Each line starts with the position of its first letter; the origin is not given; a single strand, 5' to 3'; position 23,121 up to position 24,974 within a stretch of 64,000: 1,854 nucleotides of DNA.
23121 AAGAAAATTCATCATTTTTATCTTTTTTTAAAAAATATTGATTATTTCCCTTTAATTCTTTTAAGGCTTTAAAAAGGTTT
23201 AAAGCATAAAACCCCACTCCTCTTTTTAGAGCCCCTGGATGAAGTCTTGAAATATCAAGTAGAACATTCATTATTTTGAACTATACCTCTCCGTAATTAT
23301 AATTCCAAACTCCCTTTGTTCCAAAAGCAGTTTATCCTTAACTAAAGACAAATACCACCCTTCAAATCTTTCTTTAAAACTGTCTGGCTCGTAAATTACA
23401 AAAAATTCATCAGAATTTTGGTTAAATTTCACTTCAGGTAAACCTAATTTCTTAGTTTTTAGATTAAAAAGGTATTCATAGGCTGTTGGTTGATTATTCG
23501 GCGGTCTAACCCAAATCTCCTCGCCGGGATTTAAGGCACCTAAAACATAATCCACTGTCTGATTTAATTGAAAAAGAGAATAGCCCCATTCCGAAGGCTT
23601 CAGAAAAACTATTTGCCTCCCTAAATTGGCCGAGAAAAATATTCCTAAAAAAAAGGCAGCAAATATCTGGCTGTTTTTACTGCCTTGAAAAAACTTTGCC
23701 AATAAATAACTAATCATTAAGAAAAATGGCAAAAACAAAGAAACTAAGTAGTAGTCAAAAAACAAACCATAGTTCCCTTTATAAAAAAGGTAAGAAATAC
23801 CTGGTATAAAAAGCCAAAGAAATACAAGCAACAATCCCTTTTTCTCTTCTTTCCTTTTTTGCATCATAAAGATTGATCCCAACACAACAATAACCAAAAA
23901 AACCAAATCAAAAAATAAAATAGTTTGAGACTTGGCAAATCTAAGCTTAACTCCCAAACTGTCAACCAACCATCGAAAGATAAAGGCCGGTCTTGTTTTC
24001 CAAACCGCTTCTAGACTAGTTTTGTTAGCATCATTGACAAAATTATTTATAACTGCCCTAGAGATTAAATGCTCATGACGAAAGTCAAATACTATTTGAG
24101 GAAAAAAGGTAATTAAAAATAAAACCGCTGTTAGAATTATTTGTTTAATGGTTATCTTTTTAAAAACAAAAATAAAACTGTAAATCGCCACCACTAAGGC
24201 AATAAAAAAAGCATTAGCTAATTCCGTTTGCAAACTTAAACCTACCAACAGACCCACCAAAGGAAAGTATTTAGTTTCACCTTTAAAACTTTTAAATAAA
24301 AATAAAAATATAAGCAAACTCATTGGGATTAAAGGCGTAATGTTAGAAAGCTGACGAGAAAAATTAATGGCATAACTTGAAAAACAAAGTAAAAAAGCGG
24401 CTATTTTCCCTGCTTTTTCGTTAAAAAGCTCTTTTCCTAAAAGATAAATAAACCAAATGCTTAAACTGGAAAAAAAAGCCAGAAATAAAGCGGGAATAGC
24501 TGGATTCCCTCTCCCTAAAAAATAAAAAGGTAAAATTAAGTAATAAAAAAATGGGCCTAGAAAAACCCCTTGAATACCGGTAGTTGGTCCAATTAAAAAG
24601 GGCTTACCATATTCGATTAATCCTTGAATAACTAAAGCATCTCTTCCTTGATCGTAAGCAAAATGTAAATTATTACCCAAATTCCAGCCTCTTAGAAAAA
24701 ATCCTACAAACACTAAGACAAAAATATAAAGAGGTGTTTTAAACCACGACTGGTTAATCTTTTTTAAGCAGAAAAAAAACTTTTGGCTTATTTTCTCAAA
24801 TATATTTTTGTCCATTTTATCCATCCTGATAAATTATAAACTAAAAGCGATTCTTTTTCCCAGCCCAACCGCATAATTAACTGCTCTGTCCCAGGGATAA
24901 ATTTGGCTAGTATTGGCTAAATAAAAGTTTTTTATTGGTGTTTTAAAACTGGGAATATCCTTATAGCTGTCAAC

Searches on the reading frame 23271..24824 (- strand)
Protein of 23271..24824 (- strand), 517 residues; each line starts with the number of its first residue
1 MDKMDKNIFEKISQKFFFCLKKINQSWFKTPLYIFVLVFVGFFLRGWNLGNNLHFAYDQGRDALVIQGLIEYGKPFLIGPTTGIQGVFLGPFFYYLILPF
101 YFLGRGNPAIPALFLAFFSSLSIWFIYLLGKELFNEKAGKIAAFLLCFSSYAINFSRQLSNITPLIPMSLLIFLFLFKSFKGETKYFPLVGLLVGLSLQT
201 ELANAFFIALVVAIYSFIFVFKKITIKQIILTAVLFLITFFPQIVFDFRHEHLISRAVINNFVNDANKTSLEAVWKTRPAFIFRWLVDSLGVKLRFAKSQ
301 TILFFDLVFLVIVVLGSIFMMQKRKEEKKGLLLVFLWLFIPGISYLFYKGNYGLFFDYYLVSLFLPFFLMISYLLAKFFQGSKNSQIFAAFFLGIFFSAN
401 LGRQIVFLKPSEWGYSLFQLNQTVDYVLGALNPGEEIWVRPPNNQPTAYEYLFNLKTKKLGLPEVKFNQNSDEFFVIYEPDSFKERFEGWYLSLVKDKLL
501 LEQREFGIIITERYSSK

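Call 4: search_protein_families(library=pfam, proteins=[window:23271-24824:-], max_evalue=0.01)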
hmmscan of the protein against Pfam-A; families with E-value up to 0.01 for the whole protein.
window:23271-24824:- (517 aa): 1 family
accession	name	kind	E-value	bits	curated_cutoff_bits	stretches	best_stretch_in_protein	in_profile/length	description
PF13231.12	PMT_2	-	7.9e-10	39.6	26.1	1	91-245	4-159/160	Dolichyl-phosphate-mannose-protein mannosyltransferase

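Call 10: find_homologous_proteins(query=window:23271-24824:-)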
Query window:23271-24824:- (517 aa): 158 proteins with E <= 0.001 among 8000 candidates; the best 120 are listed.
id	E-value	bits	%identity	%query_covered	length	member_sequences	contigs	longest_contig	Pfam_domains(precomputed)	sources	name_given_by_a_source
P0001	0.0e+0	1126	100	99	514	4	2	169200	PF13231.13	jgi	-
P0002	4.0e-136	473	49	94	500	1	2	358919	PF13231.13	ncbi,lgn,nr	ncbi:MAG: glycosyltransferase family 39 protein [Candidatus Beckwithbacteria bacterium]|nr:glycosylt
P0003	1.6e-122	428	45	97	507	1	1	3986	PF13231.13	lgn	-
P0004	4.4e-118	414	44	92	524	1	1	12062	PF13231.13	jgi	jgi:4-amino-4-deoxy-L-arabinose transferase-like glycosyltransferase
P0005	2.6e-111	391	41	93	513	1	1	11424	PF13231.13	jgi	-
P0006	7.5e-81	291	39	93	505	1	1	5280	PF13231.13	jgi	-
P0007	1.2e-80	290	37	91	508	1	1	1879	PF02366.25,PF13231.13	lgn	-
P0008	6.4e-78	281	36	91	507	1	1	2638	-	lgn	-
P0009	3.2e-77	279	37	94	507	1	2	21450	PF13231.13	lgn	-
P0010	1.2e-65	241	35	99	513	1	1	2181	PF13231.13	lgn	-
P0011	1.5e-64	237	35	91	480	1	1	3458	PF13231.13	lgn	-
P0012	2.9e-63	233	36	93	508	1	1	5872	PF13231.13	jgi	jgi:4-amino-4-deoxy-L-arabinose transferase-like glycosyltransferase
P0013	6.4e-62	228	34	93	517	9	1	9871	PF13231.13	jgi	-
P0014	1.0e-61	228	35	92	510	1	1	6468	PF13231.13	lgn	-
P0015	1.8e-60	224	34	96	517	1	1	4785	PF13231.13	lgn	-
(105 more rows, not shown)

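Call 29: search_solved_structures(query=A1, max_evalue=1)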
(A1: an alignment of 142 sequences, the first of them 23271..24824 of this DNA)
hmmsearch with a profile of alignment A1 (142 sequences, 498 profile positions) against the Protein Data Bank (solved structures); distinct sequences matched with E-value up to 1: 0.

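Call 59: search_protein_families(library=ncbifam, proteins=[window:23271-24824:-], max_evalue=0.01)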
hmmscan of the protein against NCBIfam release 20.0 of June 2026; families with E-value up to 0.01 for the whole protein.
window:23271-24824:- (517 aa): 0 families

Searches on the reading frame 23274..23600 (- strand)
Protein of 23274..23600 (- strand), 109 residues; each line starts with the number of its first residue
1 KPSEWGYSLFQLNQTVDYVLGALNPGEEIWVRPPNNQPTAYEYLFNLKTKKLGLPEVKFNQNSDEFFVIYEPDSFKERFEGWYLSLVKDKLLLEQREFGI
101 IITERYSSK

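Call 38: search_protein_families(library=pfam, proteins=[window:23274-23600:-], max_evalue=10)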
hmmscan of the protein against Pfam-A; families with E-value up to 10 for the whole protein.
window:23274-23600:- (109 aa): 0 families

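Call 40: predict_structure(alignment_id=A4)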
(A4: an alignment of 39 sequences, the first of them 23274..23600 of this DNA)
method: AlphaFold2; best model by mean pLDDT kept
length: 109 residues; sequences in the alignment: 39
mean_pLDDT: 84.7   pTM: 0.77
mean pLDDT of the five models: 84.7, 84.5, 84.5, 84.1, 82.8
residues with pLDDT >= 90: 44; 70-90: 51; 50-70: 13; < 50: 1
segments of 3 or more residues with pLDDT < 50: none
pLDDT, mean of each block of 10 residues (from residue 1): 67 93 81 70 91 88 86 81 91 94 91
secondary structure, 60 per line:
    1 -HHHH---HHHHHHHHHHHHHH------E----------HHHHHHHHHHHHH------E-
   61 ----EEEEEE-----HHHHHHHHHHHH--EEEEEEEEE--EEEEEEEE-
elements in order: H2-5 H9-22 H40-52 E65-70 H76-87 E90-98 E101-108

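Call 49: search_solved_structures(query=A4, max_evalue=10, show_alignments=3)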
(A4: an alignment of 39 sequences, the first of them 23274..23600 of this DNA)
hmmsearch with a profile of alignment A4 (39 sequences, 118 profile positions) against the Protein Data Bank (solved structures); distinct sequences matched with E-value up to 10: 1.
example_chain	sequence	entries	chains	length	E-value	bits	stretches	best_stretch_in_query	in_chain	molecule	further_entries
5v5z_A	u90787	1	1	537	0.12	15.4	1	17-54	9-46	Lanosterol 14-alpha demethylase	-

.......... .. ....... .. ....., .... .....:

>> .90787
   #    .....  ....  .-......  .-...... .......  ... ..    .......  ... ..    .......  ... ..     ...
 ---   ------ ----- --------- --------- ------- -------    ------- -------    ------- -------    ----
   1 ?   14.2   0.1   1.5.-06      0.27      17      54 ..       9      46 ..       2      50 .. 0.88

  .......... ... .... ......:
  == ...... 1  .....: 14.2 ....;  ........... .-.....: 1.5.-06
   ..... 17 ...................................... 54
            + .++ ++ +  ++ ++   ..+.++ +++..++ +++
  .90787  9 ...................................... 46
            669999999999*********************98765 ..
